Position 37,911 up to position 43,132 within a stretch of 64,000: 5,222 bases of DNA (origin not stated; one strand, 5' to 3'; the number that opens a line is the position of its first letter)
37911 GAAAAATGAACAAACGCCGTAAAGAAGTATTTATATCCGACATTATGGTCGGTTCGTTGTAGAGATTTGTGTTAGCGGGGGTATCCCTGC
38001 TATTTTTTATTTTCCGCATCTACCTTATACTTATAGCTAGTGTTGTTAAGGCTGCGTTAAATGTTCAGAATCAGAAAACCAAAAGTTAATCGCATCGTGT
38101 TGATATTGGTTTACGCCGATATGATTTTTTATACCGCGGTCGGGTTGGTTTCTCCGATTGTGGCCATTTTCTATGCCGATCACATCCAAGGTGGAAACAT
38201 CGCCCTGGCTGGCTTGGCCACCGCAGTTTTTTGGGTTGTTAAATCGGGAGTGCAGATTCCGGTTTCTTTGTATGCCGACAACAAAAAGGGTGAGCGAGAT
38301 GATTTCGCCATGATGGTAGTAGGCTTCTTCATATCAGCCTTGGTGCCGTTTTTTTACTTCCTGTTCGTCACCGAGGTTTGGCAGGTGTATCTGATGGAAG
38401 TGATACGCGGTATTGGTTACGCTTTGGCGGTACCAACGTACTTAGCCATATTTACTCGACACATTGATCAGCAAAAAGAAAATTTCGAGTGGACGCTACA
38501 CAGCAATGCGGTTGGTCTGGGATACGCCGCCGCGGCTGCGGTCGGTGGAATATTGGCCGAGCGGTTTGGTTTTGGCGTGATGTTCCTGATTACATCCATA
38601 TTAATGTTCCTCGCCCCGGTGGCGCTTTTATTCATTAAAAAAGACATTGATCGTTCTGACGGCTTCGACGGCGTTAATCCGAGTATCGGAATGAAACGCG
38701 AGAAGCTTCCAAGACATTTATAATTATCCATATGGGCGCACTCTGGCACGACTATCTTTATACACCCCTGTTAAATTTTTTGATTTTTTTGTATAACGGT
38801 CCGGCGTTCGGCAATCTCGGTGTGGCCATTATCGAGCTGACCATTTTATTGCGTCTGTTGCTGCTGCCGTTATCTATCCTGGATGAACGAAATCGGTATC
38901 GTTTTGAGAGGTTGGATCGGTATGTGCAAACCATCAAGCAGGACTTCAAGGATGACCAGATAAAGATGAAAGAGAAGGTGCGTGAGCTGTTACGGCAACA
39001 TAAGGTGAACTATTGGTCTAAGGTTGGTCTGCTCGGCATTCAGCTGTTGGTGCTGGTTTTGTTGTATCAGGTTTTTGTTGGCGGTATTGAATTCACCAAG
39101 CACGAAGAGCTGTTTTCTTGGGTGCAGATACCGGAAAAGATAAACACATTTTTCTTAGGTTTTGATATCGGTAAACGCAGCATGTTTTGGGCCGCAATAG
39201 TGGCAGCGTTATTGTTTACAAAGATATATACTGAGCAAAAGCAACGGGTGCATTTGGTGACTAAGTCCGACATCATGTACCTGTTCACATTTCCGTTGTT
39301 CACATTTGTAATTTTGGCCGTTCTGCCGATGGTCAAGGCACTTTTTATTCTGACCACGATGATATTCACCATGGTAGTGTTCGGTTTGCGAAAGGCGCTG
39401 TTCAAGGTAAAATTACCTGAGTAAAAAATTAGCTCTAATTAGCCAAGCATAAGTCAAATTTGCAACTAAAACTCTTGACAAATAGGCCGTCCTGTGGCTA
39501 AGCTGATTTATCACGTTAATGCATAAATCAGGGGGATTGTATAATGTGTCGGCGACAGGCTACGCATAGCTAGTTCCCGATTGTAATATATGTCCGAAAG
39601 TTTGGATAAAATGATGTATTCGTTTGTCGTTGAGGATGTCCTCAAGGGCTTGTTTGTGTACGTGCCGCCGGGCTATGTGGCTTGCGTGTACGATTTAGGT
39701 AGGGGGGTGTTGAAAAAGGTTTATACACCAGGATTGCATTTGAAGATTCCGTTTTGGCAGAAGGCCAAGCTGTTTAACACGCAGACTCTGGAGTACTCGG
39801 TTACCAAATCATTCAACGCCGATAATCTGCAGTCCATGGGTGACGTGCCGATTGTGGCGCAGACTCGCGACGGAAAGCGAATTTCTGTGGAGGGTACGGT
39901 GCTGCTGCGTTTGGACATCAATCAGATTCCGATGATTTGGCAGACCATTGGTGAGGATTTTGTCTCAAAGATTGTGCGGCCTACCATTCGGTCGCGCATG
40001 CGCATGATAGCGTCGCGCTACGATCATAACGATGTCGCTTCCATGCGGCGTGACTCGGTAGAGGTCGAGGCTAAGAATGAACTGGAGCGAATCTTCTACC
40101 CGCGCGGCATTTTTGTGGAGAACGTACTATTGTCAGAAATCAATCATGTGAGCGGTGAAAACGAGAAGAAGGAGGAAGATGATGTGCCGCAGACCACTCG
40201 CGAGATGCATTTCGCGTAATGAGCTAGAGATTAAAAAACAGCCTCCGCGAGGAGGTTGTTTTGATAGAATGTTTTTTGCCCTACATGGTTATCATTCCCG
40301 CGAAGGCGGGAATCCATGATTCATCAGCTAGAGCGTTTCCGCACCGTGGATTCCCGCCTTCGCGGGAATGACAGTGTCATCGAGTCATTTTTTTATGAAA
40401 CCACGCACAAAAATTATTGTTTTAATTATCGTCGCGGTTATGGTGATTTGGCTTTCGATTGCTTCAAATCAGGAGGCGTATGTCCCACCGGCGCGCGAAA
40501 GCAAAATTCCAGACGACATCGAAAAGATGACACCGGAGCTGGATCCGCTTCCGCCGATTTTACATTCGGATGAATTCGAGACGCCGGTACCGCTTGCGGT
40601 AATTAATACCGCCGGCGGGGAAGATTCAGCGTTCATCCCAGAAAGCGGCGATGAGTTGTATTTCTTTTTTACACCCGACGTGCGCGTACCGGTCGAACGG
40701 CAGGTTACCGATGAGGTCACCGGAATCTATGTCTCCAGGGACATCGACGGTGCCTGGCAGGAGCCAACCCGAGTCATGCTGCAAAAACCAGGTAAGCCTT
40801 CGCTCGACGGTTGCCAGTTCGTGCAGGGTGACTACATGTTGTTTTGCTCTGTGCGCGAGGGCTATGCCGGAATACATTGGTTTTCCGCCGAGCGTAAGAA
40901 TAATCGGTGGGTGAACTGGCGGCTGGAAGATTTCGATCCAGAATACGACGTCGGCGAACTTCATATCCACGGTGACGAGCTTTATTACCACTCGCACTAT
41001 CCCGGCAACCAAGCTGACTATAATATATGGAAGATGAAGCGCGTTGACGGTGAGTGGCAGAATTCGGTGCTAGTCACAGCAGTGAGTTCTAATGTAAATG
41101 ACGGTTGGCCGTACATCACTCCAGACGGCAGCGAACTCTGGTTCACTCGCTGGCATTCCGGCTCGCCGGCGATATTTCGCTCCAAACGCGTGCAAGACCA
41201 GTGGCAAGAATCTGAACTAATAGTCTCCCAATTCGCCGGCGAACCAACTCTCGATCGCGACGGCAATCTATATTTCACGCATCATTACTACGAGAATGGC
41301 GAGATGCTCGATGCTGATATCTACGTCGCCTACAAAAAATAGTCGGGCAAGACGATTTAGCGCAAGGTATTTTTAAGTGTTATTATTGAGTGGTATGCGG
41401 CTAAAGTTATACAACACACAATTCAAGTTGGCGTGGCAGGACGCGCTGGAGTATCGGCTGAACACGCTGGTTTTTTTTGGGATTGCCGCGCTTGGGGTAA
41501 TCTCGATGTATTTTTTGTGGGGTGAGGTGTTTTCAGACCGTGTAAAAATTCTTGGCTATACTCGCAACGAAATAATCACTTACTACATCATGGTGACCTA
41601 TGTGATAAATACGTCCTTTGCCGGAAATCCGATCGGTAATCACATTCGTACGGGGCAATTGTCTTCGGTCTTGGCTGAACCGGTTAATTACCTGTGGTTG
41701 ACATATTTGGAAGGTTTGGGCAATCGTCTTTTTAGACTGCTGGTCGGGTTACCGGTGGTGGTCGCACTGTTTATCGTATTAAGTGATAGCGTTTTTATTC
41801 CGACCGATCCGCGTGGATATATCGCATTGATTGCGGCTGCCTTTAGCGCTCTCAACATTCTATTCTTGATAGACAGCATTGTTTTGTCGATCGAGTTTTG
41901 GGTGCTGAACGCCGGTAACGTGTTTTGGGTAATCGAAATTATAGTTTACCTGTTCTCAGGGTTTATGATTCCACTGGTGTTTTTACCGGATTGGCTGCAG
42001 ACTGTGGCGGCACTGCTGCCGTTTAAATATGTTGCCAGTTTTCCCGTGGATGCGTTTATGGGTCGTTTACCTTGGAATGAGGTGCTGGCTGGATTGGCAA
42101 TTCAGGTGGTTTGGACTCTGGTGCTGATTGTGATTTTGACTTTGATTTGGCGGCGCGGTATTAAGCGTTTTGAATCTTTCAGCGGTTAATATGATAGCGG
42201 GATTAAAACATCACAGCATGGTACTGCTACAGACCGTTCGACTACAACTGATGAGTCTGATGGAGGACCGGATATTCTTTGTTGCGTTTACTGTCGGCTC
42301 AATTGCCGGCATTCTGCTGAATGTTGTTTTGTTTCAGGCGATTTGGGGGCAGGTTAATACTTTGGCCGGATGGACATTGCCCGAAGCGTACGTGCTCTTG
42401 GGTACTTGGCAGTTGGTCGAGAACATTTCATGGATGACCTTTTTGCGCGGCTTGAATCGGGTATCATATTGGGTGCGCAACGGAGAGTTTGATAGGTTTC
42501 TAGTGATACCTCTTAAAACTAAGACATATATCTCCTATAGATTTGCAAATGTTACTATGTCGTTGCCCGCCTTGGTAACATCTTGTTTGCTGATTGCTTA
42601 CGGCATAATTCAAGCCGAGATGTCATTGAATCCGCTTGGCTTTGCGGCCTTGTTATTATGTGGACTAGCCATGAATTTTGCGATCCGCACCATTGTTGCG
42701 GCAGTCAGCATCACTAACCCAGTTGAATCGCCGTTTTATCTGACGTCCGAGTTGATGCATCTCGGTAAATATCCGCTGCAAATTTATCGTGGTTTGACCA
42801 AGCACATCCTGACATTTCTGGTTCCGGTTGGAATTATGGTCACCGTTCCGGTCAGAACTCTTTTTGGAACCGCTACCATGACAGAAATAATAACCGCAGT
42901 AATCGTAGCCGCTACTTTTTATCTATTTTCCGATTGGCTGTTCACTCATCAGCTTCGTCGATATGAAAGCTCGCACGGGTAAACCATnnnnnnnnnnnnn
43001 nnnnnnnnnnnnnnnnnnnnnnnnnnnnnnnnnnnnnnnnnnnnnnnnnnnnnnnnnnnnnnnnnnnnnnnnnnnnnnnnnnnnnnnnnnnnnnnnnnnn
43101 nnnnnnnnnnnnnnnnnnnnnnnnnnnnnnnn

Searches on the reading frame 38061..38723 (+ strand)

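Call 17: search_protein_families(library=pfam, proteins=[window:38061-38723:+], max_evalue=0.001)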
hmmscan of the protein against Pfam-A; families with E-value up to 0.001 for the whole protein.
window:38061-38723:+ (220 aa): 2 families
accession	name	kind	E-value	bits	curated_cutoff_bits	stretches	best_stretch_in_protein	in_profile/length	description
PF07690.21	MFS_1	-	1.1e-16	61.2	33.4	1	21-195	6-175/347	Major Facilitator Superfamily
PF05977.19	MFS_3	-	9e-07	28.1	27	1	84-197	81-194/524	Transmembrane secretion effector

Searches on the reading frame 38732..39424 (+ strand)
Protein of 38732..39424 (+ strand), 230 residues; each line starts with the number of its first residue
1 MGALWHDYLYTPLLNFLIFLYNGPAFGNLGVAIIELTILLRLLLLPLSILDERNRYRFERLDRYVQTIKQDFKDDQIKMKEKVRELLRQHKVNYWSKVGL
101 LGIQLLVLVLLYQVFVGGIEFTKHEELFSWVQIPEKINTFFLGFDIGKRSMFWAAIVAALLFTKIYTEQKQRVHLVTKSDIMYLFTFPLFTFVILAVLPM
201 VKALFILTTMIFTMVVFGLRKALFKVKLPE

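Call 17: search_protein_families(library=pfam, proteins=[window:38732-39424:+], max_evalue=0.001)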
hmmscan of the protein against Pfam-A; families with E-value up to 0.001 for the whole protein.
window:38732-39424:+ (230 aa): 1 family
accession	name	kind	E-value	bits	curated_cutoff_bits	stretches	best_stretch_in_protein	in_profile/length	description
PF02096.25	60KD_IMP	-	2.2e-18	67.2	35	1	30-215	2-156/163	60Kd inner membrane protein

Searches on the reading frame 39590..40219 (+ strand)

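Call 17: search_protein_families(library=pfam, proteins=[window:39590-40219:+], max_evalue=0.001)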
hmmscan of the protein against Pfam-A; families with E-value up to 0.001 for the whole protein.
window:39590-40219:+ (209 aa): 1 family
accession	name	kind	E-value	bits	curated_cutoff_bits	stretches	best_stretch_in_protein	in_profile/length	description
PF01145.31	Band_7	-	3.7e-22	79.6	23.6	1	25-185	3-146/176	SPFH domain / Band 7 family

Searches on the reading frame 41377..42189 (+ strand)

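Call 17: search_protein_families(library=pfam, proteins=[window:41377-42189:+], max_evalue=0.001)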
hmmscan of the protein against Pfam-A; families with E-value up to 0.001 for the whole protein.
window:41377-42189:+ (270 aa): 1 family
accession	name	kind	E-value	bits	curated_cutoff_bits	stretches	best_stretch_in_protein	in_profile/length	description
PF06182.17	ABC2_membrane_6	-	1.9e-24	87.1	22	1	44-267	7-227/229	ABC-2 family transporter protein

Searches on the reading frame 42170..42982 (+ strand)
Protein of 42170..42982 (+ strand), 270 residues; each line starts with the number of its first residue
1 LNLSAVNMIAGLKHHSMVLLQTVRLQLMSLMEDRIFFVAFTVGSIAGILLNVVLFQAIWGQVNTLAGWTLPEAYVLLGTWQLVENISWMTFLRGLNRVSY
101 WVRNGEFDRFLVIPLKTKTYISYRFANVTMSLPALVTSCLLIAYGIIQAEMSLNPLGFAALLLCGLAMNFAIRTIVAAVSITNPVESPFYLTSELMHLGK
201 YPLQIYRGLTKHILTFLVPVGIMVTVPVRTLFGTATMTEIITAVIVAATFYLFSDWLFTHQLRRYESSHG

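Call 17: search_protein_families(library=pfam, proteins=[window:42170-42982:+], max_evalue=0.001)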
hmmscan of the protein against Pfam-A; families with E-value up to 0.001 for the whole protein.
window:42170-42982:+ (270 aa): 1 family
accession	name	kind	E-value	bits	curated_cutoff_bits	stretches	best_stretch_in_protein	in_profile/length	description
PF06182.17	ABC2_membrane_6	-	1.1e-32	114.2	22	1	49-268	5-228/229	ABC-2 family transporter protein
